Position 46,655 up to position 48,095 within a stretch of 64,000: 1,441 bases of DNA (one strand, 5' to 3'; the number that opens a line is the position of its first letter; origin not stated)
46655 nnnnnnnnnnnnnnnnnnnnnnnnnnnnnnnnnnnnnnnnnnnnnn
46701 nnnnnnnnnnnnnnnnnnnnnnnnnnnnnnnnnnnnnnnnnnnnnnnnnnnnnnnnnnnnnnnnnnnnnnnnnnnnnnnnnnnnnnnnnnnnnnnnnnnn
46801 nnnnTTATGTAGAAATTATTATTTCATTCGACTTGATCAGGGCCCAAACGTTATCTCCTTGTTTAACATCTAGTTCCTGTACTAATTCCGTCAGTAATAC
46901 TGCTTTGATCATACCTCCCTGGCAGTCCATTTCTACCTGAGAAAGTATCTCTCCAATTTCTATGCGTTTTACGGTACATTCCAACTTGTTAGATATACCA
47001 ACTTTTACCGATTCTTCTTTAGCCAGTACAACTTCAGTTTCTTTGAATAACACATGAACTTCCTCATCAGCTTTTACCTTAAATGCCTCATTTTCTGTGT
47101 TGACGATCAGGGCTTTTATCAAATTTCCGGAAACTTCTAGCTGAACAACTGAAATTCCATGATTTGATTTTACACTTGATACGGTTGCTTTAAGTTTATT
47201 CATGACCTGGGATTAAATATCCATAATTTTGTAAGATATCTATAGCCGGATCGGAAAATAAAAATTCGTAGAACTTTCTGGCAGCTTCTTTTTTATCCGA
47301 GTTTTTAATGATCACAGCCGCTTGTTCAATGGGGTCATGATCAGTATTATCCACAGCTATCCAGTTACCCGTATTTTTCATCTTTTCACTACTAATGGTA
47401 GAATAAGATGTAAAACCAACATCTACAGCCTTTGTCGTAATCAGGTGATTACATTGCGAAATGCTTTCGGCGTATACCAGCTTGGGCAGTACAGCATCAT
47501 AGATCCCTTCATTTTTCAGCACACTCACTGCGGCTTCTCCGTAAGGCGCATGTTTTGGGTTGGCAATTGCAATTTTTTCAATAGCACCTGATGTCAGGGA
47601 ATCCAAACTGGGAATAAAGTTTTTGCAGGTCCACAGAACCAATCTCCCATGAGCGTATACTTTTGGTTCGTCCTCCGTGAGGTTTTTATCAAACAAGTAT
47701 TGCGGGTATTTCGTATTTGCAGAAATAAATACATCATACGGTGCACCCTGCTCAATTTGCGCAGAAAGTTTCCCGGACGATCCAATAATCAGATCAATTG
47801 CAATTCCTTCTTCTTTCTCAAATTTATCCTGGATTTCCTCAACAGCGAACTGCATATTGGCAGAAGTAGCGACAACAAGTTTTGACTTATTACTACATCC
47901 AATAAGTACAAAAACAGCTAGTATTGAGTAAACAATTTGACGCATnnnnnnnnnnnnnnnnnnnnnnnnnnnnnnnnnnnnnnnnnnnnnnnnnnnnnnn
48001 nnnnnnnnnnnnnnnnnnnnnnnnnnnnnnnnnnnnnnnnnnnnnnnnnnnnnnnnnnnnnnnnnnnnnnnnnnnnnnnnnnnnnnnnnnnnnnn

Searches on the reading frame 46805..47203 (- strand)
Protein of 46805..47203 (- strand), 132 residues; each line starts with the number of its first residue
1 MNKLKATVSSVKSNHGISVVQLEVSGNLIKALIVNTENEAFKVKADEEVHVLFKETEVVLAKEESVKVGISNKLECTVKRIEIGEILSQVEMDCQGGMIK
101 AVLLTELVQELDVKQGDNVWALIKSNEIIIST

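Call 4: search_protein_families(library=pfam, proteins=[window:46805-47203:-], max_evalue=0.01)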
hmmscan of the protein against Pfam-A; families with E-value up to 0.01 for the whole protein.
window:46805-47203:- (132 aa): 1 family
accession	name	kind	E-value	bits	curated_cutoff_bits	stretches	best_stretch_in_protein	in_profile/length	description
PF03459.23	TOBE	-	4.8e-18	65.6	22.3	2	70-129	3-63/64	TOBE domain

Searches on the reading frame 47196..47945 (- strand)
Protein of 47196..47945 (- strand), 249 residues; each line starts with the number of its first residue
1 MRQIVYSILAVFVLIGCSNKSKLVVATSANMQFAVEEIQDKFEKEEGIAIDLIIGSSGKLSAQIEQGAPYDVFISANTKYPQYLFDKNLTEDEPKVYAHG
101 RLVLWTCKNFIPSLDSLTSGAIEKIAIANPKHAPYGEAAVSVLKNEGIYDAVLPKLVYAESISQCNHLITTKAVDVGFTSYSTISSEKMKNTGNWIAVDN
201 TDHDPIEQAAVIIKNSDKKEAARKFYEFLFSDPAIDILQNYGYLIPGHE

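Call 4: search_protein_families(library=pfam, proteins=[window:47196-47945:-], max_evalue=0.01)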
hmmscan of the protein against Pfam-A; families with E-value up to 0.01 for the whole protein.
window:47196-47945:- (249 aa): 4 families
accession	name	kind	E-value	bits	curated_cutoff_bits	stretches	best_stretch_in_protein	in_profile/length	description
PF13531.11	SBP_bac_11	-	1.3e-55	189.1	25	1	23-243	1-226/227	Bacterial extracellular solute-binding protein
PF01547.30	SBP_bac_1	-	9.7e-14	52.5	26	1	31-233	7-304/307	Bacterial extracellular solute-binding protein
PF04824.21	Rad21_Rec8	-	0.00017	21.3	22.7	1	209-229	8-28/55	Conserved region of Rad21 / Rec8 like protein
PF13416.11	SBP_bac_8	-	0.0074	16.5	27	0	40-95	4-64/279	Bacterial extracellular solute-binding protein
